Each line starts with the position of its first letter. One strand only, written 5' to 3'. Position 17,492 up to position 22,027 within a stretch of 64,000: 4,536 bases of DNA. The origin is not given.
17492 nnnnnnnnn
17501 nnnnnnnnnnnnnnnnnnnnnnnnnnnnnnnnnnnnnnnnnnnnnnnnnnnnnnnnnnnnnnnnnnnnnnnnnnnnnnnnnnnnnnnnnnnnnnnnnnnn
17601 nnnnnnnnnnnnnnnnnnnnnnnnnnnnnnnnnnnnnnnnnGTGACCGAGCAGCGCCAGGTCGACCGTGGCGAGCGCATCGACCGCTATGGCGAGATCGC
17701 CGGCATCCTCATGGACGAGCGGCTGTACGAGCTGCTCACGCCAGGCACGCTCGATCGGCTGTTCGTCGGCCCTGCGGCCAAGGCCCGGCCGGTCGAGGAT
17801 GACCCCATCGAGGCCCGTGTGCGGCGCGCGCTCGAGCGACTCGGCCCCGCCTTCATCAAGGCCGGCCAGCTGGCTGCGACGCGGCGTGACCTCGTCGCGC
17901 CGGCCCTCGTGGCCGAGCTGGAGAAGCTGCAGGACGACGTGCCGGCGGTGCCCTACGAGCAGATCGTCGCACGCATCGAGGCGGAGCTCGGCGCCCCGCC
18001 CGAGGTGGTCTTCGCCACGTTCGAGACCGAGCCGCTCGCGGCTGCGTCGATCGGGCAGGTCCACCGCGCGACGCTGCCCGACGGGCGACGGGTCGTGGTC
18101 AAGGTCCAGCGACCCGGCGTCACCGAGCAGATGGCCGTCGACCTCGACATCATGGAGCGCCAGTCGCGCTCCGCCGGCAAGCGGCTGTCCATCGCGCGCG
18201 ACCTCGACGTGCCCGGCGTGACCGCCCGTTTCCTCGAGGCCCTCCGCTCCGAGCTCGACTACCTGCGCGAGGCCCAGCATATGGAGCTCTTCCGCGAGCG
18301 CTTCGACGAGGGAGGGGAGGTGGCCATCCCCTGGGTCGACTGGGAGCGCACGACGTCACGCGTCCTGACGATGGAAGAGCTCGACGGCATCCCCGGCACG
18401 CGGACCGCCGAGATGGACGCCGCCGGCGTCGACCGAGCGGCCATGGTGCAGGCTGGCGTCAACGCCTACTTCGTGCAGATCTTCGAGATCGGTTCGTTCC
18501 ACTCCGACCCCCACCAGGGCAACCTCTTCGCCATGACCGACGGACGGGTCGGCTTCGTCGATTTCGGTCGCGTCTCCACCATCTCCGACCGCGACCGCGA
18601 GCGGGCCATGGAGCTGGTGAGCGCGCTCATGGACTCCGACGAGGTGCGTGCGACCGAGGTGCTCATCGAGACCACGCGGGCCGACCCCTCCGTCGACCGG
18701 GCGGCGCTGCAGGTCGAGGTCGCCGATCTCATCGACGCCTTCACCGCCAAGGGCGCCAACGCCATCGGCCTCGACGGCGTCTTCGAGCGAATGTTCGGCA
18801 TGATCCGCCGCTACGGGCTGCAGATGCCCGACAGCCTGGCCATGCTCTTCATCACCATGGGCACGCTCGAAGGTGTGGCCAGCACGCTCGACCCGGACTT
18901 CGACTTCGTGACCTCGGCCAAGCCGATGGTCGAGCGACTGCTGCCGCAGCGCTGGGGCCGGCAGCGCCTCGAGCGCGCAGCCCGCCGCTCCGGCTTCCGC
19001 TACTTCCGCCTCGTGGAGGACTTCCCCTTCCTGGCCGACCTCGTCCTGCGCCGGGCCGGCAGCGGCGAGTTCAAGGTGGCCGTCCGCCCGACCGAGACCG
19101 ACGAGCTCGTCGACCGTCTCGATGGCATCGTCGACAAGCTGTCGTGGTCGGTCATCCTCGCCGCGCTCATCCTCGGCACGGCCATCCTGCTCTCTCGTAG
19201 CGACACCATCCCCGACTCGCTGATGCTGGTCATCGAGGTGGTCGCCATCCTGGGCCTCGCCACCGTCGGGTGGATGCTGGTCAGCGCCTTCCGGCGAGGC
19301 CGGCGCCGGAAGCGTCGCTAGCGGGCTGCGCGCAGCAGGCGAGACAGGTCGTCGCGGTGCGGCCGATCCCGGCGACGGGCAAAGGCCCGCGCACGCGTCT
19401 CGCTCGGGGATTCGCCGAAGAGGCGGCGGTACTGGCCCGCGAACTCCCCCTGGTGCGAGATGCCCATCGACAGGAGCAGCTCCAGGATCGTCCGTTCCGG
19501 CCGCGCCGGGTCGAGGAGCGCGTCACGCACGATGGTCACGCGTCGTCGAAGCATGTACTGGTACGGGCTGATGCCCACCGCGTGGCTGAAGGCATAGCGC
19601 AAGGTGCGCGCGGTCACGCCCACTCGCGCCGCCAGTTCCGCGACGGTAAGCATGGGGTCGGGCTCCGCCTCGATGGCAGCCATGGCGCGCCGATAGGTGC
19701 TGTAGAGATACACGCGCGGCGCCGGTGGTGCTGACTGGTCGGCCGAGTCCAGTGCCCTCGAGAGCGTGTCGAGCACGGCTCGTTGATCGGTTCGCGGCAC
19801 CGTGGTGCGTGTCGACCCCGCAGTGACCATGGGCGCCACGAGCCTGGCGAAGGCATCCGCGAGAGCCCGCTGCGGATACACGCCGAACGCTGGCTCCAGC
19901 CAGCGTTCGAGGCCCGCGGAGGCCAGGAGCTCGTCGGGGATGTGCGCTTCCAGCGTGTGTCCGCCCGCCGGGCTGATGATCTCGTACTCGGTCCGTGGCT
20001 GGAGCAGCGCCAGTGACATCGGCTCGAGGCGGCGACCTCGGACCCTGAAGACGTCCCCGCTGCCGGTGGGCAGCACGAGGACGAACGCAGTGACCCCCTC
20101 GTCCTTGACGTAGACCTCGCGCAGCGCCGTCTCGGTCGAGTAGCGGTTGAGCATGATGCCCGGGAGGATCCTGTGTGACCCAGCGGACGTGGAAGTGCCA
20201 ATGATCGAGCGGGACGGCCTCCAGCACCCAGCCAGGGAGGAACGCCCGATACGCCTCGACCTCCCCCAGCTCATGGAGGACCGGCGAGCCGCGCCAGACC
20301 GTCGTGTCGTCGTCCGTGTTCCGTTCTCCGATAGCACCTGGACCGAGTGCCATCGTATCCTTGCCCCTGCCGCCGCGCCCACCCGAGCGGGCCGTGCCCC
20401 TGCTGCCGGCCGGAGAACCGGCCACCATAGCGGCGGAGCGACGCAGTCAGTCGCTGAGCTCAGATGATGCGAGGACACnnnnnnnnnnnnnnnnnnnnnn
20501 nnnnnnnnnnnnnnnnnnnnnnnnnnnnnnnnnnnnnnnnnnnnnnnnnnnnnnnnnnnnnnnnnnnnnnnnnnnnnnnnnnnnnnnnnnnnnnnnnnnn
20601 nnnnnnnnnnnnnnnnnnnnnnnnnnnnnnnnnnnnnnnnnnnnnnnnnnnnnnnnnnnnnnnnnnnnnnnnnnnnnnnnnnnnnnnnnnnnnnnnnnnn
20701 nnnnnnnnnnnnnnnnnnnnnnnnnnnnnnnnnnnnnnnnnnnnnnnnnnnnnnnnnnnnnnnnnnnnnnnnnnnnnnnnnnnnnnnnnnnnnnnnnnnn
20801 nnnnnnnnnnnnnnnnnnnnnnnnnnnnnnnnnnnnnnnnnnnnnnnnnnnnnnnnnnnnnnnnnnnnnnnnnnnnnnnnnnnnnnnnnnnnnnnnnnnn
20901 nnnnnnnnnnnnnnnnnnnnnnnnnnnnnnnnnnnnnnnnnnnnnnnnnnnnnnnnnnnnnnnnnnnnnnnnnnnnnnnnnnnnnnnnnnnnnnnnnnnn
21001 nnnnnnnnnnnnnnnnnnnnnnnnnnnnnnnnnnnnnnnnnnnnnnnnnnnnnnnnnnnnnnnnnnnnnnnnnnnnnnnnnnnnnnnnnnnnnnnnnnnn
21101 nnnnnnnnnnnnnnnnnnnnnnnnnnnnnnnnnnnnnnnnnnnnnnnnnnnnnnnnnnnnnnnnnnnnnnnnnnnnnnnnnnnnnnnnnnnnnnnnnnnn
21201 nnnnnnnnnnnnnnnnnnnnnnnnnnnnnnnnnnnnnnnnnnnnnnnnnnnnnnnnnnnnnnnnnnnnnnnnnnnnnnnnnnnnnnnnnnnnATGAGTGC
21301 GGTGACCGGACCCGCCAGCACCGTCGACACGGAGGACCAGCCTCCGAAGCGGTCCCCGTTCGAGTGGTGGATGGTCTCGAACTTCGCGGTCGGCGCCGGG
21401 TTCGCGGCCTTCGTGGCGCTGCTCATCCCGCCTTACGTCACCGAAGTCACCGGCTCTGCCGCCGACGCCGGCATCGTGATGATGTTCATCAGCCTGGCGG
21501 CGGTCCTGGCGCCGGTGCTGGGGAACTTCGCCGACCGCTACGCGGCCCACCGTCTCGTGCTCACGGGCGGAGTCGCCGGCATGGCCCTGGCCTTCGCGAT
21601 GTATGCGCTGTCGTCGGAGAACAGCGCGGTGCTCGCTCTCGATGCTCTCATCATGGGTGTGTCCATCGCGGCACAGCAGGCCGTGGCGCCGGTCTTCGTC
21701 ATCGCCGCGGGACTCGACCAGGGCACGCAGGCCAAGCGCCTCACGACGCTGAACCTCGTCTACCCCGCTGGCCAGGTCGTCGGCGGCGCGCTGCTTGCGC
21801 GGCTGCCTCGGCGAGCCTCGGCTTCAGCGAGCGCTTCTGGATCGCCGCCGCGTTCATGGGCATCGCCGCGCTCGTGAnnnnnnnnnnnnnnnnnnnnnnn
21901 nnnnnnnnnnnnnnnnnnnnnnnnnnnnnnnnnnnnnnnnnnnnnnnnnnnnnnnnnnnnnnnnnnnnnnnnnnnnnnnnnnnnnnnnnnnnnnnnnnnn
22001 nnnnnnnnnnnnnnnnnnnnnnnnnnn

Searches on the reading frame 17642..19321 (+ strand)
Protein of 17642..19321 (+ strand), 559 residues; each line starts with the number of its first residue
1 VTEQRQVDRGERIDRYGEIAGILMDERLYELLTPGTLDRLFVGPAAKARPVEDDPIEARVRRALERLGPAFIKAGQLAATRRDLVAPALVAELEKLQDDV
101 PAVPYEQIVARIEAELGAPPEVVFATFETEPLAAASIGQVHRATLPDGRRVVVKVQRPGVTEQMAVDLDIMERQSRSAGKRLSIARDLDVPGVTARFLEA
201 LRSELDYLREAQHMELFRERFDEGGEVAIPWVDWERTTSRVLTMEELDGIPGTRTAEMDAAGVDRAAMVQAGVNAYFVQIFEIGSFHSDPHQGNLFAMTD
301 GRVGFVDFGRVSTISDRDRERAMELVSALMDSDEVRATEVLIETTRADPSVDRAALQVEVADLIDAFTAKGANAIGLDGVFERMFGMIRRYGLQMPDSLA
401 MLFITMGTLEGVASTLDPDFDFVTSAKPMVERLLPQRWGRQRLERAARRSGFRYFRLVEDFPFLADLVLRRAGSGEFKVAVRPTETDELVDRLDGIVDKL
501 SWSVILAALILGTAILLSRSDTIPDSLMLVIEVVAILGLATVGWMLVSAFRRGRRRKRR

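Call 54: search_protein_families(library=pfam, proteins=[window:17642-19321:+], max_evalue=0.001)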
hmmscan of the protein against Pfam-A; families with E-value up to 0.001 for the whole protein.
window:17642-19321:+ (559 aa): 1 family
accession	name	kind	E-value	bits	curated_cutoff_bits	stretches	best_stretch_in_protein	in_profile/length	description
PF03109.22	ABC1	-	1.5e-70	237.5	22.9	1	95-340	1-243/244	ABC1 atypical kinase-like domain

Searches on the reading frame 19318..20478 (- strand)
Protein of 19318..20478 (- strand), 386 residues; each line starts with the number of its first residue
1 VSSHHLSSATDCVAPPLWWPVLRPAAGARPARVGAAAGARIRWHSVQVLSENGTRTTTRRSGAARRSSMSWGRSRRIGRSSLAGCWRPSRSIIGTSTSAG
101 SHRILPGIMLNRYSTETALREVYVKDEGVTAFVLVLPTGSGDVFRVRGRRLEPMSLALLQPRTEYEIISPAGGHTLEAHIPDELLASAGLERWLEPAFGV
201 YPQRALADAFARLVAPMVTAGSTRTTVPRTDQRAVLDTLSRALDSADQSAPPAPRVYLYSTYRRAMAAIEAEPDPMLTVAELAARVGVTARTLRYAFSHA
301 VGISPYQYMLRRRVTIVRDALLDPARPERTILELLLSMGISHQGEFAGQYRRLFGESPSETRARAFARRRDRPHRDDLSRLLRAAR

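Call 54: search_protein_families(library=pfam, proteins=[window:19318-20478:-], max_evalue=0.001)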
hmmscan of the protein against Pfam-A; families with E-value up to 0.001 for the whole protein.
window:19318-20478:- (386 aa): 2 families
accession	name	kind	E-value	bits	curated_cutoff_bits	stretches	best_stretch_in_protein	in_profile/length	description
PF12833.13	HTH_18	-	2.3e-17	63.5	33.6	1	282-364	1-80/80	Helix-turn-helix domain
PF00165.29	HTH_AraC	-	3.9e-05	24.1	26.6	0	277-309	9-41/42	Bacterial regulatory helix-turn-helix proteins, AraC family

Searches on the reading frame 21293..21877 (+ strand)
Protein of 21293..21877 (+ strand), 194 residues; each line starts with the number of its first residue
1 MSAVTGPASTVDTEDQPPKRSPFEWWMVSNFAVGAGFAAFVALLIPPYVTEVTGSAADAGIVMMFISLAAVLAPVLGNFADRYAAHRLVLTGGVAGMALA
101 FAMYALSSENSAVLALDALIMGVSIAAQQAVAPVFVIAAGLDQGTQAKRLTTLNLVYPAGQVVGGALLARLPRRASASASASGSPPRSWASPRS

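Call 65: search_protein_families(library=pfam, proteins=[window:21293-21877:+], max_evalue=0.001)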
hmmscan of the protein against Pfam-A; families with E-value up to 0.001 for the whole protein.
window:21293-21877:+ (194 aa): 2 families
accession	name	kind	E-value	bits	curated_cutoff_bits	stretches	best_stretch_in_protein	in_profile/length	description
PF07690.21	MFS_1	-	3.2e-07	30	33.4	1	28-167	3-140/347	Major Facilitator Superfamily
PF13347.12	MFS_2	-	6e-05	22.2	27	1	25-132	228-335/427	MFS/sugar transport protein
